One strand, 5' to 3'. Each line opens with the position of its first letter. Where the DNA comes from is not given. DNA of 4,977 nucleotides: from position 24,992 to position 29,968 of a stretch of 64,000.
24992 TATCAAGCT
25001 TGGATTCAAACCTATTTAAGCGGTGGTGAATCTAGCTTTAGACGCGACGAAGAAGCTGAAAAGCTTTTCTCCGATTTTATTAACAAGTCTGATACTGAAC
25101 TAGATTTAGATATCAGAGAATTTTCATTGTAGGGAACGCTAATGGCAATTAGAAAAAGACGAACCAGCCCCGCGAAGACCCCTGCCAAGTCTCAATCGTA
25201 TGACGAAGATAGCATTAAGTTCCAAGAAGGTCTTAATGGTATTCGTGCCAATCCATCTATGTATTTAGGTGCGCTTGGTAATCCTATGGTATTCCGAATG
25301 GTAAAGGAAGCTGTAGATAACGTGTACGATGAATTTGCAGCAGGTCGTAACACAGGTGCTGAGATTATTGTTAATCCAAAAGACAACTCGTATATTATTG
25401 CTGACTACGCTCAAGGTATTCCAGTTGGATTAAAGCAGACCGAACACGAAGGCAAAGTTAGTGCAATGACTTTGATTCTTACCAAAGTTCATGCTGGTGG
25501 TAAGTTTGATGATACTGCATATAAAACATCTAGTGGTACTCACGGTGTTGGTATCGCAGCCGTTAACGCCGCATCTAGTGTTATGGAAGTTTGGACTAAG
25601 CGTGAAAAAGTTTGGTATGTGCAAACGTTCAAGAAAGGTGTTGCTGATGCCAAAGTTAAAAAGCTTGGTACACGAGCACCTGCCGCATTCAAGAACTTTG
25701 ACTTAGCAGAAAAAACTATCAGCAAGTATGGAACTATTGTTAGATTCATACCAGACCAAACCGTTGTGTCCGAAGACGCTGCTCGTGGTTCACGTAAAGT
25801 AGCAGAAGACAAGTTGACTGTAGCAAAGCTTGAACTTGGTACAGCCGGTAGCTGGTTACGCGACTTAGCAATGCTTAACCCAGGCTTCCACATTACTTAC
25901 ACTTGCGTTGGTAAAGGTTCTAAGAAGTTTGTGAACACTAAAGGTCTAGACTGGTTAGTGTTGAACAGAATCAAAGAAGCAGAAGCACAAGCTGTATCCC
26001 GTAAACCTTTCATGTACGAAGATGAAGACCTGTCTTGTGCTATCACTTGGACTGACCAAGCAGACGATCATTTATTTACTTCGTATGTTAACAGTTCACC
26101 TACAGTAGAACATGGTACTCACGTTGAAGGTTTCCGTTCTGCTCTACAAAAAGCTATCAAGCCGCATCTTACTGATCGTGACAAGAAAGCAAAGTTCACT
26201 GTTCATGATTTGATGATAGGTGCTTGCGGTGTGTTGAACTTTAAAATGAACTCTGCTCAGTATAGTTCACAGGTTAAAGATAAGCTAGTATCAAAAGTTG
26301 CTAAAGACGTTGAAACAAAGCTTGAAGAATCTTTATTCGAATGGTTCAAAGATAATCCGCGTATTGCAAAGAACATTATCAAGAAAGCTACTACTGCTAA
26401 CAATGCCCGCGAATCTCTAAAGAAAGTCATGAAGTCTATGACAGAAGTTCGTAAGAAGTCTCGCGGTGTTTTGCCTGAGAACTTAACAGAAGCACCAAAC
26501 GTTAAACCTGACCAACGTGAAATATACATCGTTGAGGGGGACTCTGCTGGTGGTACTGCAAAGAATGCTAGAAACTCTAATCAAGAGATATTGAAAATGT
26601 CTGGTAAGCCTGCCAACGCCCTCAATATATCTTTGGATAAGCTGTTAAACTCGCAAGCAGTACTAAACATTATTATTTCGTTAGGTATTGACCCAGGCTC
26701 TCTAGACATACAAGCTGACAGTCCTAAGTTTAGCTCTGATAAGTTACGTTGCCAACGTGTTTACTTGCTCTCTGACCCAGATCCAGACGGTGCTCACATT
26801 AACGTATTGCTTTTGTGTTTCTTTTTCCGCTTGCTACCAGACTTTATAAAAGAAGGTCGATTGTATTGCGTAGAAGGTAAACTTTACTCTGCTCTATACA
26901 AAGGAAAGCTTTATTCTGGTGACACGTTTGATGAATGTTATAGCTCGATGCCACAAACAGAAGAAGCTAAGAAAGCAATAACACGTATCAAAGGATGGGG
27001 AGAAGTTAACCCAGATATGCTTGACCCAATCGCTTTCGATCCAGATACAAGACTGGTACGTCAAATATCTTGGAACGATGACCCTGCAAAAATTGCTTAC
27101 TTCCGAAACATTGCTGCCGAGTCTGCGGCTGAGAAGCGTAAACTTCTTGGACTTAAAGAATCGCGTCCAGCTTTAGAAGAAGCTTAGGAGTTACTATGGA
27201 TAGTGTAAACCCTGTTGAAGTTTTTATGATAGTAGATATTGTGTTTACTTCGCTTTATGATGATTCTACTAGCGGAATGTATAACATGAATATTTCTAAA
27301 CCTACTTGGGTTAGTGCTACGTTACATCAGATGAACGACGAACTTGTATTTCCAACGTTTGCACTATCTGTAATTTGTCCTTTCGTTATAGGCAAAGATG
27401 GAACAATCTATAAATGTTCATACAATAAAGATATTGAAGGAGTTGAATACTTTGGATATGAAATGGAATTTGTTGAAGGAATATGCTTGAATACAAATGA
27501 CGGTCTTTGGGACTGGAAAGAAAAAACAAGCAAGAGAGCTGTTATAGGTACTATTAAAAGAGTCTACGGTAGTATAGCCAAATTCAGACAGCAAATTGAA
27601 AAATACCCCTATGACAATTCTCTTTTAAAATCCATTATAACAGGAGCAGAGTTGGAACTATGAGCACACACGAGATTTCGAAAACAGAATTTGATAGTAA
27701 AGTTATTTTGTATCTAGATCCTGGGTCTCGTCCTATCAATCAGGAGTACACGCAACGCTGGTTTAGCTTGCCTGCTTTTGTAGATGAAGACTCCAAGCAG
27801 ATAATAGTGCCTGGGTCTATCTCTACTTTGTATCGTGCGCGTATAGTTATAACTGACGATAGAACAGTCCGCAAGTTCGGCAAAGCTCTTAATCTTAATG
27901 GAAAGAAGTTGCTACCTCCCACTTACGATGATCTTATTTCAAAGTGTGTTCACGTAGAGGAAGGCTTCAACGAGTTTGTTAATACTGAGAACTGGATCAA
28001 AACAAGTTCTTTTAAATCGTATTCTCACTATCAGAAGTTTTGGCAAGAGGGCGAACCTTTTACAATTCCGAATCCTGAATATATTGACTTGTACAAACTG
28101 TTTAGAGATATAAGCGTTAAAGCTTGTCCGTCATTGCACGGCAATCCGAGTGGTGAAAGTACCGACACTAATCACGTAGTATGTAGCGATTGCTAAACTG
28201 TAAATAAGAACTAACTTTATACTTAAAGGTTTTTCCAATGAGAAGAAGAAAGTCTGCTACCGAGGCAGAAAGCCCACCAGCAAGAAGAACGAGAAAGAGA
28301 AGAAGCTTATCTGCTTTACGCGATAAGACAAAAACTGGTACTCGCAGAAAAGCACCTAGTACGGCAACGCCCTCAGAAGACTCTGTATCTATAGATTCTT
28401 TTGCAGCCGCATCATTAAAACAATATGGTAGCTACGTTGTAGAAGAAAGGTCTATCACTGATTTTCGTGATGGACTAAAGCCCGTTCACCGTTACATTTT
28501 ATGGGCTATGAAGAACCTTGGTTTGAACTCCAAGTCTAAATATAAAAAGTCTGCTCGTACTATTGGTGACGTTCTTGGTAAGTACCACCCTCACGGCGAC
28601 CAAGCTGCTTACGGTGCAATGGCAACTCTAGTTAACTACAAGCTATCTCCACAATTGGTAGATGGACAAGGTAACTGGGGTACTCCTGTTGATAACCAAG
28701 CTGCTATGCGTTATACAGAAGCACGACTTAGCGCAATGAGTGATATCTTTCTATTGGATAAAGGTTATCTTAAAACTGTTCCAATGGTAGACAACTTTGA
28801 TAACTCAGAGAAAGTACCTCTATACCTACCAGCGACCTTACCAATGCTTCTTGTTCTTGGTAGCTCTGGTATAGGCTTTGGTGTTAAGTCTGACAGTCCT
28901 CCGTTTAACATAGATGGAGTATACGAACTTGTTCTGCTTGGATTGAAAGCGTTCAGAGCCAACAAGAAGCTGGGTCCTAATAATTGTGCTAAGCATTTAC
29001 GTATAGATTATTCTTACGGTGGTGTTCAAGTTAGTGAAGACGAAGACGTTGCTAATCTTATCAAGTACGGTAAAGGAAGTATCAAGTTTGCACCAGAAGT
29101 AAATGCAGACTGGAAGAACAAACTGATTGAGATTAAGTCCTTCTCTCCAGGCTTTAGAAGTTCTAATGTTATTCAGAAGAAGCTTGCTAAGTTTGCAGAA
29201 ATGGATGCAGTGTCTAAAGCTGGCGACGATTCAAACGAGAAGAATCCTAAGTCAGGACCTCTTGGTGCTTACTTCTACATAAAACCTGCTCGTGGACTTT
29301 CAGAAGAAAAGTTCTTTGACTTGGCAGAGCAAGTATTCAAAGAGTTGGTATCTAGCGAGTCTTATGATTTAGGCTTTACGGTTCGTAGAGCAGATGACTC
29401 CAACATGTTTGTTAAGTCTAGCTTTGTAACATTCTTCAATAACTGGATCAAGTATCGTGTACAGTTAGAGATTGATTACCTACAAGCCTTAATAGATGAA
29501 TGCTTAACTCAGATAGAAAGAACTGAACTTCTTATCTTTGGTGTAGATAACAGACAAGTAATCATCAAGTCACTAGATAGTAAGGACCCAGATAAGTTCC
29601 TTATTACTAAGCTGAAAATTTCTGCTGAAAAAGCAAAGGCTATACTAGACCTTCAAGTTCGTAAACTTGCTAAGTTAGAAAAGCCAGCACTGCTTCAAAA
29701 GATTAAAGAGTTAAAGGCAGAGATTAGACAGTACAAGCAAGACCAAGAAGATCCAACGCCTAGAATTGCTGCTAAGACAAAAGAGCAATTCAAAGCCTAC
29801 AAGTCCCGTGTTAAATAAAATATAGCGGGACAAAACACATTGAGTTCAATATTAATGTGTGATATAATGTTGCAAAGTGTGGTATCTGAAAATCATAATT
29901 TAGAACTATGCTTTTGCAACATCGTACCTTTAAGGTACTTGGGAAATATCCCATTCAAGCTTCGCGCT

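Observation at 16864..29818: Candidate electrostatic scaffold/client system: acidic disordered proteins plus basic tails on core enzymes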

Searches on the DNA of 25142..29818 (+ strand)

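Call 3: search_dna_similar(query=window:25142-29818:+, collection=phages, mode=near, max_rows=20)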
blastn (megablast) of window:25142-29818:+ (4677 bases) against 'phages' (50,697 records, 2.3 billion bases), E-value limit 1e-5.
No match.
